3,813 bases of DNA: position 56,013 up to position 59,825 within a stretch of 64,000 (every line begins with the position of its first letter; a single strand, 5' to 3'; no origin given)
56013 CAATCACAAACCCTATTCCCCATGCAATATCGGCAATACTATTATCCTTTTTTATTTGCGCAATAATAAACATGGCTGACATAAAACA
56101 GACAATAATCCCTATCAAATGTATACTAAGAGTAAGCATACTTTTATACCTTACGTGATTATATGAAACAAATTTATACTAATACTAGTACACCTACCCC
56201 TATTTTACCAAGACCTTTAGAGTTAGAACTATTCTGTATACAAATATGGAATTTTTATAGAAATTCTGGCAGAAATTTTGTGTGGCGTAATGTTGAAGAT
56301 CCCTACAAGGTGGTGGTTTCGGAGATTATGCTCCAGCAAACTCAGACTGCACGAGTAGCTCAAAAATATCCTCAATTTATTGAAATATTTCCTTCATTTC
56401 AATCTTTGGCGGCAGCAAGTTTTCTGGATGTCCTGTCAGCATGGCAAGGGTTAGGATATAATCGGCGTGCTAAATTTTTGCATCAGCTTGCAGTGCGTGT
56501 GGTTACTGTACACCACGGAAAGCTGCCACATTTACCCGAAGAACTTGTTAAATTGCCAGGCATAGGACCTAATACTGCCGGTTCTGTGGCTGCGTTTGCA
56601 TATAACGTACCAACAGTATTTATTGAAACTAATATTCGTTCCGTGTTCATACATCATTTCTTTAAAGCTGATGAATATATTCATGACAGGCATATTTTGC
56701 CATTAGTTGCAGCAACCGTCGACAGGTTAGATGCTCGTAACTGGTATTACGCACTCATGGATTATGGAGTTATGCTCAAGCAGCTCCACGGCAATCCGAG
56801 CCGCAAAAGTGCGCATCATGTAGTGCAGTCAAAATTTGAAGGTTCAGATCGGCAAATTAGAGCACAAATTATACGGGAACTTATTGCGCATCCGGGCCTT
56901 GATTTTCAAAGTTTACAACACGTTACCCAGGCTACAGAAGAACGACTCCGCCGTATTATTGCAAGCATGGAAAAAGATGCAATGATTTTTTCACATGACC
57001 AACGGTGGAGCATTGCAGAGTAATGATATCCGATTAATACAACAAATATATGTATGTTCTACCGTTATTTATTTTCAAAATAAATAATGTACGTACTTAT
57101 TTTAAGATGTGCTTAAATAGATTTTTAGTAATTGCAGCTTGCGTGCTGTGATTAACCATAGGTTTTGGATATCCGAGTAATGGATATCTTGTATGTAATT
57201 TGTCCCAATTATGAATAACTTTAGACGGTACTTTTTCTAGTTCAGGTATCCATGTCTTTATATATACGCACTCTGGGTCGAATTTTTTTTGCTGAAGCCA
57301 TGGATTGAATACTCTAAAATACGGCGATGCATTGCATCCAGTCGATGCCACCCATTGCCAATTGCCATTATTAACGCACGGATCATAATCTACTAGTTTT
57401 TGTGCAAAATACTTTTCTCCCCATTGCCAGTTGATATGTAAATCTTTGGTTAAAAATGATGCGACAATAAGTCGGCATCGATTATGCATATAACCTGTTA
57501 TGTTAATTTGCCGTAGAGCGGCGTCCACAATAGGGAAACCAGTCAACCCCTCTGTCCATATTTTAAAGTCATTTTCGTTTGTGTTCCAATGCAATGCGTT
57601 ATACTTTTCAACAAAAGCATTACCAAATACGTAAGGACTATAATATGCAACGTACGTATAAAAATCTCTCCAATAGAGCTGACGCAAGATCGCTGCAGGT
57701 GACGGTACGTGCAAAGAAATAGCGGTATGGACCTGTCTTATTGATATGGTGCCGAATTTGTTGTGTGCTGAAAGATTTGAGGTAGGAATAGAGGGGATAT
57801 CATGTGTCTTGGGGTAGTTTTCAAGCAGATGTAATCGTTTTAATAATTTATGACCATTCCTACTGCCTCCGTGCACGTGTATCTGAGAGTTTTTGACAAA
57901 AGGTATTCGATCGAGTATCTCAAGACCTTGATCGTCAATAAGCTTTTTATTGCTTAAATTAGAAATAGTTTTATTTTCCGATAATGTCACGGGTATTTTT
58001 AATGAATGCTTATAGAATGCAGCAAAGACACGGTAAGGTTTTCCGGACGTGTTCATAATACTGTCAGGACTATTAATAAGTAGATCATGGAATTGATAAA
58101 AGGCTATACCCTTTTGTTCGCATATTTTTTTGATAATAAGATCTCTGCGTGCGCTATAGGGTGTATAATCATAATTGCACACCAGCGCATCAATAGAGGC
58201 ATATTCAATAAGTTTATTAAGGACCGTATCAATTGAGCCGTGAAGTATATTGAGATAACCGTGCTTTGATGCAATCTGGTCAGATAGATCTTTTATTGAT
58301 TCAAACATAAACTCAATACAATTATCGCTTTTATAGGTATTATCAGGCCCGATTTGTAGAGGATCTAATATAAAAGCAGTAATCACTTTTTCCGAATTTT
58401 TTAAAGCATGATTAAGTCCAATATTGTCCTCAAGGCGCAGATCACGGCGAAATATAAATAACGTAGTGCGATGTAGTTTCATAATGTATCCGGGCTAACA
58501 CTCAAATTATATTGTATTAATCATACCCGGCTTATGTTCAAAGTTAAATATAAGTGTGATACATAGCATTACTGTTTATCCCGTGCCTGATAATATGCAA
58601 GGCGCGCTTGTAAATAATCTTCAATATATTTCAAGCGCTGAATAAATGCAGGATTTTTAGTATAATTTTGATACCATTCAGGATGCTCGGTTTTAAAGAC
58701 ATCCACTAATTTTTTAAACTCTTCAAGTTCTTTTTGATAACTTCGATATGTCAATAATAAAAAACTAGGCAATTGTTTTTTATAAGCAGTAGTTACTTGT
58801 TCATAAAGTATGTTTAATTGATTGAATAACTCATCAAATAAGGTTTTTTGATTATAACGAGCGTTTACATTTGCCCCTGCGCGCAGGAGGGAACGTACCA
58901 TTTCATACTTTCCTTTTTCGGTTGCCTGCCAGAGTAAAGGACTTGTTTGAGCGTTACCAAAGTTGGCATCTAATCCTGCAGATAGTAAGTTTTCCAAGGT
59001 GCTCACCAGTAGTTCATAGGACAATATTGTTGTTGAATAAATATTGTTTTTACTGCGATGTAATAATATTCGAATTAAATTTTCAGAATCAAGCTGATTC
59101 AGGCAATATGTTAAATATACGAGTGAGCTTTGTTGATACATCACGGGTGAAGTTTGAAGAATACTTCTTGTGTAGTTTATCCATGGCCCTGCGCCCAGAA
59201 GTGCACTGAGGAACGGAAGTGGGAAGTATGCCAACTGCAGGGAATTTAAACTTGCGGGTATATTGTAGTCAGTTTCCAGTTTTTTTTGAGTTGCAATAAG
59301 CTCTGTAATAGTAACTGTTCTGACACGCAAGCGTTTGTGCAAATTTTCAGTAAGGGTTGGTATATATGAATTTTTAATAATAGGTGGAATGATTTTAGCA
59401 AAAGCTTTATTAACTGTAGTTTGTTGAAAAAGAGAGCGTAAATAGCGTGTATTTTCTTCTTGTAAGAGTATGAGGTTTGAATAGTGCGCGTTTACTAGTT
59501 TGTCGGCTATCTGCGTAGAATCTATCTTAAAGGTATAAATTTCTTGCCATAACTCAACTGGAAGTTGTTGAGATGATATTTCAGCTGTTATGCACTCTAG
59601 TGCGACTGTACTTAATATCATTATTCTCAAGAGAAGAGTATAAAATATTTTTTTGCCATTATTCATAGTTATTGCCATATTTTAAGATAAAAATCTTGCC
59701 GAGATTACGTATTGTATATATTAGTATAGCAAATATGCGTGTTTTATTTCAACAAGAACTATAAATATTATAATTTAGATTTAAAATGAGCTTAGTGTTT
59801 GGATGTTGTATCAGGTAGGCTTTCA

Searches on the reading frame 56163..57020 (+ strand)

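Call 37: search_protein_families(library=pfam, proteins=[window:56163-57020:+], max_evalue=0.001)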
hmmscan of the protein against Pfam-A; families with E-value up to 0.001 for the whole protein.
window:56163-57020:+ (286 aa): 2 families
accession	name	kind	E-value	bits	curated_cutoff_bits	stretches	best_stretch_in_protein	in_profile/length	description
PF00730.31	HhH-GPD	-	3.8e-16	59.8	26.2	1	52-167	1-88/108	HhH-GPD superfamily base excision DNA repair protein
PF00633.29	HHH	-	5.5e-06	26.4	24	1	118-145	3-30/30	Helix-hairpin-helix motif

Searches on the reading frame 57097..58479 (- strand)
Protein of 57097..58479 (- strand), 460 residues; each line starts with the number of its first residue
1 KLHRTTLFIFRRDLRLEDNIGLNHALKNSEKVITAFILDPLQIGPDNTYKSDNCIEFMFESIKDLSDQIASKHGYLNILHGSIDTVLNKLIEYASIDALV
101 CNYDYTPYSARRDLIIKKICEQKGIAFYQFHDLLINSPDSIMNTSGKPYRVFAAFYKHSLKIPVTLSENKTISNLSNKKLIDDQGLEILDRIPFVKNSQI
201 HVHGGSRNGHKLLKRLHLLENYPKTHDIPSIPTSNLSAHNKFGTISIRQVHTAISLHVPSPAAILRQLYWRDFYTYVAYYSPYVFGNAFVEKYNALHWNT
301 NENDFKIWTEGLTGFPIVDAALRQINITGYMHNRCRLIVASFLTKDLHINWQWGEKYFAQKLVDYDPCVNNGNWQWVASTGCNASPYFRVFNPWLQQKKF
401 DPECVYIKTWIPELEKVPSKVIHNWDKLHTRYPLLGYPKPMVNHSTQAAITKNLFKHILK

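Call 23: search_protein_families(library=ncbifam, proteins=[window:57097-58479:-], max_evalue=0.00001)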
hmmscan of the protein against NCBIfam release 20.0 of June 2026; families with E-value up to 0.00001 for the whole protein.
window:57097-58479:- (460 aa): 4 families
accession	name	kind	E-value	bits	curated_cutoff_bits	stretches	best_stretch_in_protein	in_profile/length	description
TIGR03556.1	photolyase_8HDF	exception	2.6e-102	343.1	884.6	1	6-456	3-469/471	deoxyribodipyrimidine photo-lyase, 8-HDF type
NF007955.0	PRK10674.1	equivalog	1.7e-88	297.6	506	1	5-451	3-461/472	deoxyribodipyrimidine photo-lyase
TIGR02766.1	crypt_chrom_pln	subfamily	1.2e-63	215.6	603.85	1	6-428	2-446/480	cryptochrome photoreceptor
TIGR02765.1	crypto_DASH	subfamily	5.6e-62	210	317.05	1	5-414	2-431/431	DASH family cryptochrome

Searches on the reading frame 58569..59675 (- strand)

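Call 37: search_protein_families(library=pfam, proteins=[window:58569-59675:-], max_evalue=0.001)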
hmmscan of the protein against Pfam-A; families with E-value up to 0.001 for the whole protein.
window:58569-59675:- (368 aa): 1 family
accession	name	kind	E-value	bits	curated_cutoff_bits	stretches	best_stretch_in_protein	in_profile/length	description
PF00023.36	Ank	-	0.00031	21.3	21.1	0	246-273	5-31/33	Ankyrin repeat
